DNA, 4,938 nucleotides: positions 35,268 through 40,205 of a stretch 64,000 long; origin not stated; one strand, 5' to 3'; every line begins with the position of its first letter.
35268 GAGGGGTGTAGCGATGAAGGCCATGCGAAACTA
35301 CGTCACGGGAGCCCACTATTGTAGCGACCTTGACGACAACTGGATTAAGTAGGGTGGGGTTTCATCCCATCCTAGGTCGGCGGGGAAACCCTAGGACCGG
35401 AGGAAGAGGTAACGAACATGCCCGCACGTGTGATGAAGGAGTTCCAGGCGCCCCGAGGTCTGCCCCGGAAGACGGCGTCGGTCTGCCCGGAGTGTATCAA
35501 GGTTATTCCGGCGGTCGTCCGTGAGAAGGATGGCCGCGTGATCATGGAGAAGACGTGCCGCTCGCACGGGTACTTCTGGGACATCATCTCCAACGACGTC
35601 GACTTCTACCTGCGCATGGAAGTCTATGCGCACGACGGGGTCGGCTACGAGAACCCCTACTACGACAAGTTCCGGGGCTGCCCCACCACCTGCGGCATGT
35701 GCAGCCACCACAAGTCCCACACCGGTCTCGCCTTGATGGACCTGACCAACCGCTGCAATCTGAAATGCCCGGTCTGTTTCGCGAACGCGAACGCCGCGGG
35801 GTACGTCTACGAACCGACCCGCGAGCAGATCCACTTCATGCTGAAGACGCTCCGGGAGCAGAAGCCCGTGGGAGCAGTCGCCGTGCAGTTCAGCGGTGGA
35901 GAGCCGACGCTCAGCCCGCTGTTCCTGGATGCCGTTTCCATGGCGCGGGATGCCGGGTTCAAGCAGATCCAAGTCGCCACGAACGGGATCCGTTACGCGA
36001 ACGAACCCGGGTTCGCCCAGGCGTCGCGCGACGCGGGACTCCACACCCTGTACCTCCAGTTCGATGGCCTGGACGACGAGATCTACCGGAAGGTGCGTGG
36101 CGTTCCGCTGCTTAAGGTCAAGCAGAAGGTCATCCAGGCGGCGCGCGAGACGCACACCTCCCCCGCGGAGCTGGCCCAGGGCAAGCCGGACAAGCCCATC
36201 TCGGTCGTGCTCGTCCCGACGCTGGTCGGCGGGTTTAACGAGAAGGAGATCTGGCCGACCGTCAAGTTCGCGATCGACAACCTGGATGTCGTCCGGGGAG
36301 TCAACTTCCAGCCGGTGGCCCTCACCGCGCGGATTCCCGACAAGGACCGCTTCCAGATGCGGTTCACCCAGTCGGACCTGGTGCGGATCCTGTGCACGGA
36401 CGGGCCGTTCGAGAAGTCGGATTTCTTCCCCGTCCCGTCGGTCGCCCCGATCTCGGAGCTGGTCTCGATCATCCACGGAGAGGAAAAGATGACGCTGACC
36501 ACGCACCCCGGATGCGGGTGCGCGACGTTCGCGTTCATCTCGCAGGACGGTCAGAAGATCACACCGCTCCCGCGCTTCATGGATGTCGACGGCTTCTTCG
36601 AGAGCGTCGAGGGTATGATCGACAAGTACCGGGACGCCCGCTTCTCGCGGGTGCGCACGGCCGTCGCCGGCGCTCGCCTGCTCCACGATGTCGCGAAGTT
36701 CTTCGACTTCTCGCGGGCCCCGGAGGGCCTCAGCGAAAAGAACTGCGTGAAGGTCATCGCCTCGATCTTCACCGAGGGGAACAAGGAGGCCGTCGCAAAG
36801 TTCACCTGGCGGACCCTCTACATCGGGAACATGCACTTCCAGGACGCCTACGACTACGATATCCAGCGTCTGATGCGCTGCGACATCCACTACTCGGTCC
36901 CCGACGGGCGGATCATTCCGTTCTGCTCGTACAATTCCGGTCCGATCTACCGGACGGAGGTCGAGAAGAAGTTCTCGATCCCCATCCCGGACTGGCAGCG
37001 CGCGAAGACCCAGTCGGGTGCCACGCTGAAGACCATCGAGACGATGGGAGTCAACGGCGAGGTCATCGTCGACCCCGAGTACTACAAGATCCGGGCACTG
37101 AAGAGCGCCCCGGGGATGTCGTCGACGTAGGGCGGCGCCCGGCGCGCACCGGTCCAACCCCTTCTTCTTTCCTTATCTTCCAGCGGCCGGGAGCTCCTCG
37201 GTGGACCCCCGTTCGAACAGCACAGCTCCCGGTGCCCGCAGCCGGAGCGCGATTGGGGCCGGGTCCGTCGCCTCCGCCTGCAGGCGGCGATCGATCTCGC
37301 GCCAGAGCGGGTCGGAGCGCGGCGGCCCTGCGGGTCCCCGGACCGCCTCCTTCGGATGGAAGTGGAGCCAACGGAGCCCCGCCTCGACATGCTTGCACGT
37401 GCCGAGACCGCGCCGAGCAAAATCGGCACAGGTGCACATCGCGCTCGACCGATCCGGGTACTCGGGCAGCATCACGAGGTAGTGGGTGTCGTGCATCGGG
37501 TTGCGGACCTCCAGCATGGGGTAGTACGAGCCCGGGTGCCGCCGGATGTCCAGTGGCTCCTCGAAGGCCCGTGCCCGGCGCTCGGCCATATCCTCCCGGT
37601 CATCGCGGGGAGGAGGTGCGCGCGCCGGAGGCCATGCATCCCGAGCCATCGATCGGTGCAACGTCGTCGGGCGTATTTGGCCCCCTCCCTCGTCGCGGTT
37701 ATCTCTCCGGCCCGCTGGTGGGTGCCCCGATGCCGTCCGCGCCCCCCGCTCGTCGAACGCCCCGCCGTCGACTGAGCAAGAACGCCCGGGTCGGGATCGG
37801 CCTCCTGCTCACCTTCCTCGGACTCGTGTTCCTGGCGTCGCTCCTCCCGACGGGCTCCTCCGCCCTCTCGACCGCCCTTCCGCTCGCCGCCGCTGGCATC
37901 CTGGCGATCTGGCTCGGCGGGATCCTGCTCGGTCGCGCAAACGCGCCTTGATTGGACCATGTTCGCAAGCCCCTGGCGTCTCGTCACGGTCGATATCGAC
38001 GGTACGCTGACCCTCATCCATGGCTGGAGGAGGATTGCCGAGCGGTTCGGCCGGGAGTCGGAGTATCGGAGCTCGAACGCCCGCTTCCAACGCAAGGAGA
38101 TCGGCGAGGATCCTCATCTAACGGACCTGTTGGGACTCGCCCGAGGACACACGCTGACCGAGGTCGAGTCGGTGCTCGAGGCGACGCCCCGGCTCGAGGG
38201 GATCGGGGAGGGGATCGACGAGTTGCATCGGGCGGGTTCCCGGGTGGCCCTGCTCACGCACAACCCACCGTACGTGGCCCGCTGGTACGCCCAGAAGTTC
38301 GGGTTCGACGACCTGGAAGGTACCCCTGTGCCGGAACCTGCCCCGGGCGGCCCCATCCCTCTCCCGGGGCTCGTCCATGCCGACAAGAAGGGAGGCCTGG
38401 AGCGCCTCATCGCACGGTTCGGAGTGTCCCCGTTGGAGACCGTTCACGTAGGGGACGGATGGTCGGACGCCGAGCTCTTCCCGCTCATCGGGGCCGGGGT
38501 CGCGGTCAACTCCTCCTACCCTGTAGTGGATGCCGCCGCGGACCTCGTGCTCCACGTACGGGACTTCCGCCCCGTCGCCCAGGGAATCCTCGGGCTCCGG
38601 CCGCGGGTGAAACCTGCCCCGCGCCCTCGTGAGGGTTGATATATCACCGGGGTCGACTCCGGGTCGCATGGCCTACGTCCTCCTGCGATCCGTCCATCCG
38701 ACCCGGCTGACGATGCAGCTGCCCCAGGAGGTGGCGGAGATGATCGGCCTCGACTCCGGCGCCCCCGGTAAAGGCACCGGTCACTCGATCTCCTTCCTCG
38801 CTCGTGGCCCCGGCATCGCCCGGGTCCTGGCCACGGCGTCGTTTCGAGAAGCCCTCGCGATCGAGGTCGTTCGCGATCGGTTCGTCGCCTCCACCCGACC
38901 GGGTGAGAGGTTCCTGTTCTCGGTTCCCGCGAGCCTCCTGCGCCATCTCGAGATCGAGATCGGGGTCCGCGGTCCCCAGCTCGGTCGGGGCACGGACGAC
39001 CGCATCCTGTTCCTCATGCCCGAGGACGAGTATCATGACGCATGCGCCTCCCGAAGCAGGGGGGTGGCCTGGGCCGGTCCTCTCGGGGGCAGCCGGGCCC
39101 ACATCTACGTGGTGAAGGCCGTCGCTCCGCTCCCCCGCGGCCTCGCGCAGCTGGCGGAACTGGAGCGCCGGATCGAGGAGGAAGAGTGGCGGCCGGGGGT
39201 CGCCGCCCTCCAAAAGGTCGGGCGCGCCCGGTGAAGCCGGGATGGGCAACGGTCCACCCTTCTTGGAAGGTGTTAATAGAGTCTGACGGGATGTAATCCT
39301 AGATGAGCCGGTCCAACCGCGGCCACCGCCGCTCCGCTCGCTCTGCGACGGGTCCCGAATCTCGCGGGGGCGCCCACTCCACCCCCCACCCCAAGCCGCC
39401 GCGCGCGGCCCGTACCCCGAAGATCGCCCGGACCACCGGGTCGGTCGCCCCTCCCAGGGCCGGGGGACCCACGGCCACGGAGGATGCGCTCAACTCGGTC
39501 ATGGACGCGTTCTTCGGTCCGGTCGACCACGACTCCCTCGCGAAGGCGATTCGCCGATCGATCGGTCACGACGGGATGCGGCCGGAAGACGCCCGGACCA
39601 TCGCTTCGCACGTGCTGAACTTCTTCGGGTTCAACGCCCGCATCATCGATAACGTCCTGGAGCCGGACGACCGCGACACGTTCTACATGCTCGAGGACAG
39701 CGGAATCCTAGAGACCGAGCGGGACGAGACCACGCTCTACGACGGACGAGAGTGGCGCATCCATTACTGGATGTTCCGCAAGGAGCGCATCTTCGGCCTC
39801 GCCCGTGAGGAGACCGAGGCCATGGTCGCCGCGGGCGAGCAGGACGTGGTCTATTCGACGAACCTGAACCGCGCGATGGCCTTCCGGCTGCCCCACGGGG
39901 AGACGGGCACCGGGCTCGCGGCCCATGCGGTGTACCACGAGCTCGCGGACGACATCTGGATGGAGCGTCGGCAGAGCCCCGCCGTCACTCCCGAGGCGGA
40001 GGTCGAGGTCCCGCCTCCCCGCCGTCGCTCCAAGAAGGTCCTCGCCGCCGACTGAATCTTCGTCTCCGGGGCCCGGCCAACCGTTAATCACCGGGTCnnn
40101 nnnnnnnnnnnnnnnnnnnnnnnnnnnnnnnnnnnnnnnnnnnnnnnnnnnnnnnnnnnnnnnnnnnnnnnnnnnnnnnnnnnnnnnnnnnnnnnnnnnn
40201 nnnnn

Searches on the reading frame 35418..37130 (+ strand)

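Call 16: search_protein_families(library=pfam, proteins=[window:35418-37130:+], max_evalue=0.001)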
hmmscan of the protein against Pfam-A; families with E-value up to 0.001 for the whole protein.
window:35418-37130:+ (570 aa): 2 families
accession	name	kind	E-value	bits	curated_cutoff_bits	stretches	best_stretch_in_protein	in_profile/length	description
PF04055.27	Radical_SAM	-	2.1e-18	67.5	29.5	1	109-285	3-166/166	Radical SAM superfamily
PF23545.1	Zn_ribbon_HMPTM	-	1.9e-16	59.8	27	1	16-58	2-44/45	HMPTM N-terminal zinc ribbon domain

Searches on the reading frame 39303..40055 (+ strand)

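Call 76: search_protein_families(library=pfam, proteins=[window:39303-40055:+], max_evalue=0.001)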
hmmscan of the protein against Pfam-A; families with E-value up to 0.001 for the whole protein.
window:39303-40055:+ (250 aa): 1 family
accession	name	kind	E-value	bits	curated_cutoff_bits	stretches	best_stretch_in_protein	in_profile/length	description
PF19479.4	DUF6015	-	6.9e-28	98.2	27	1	78-162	7-90/140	Family of unknown function (DUF6015)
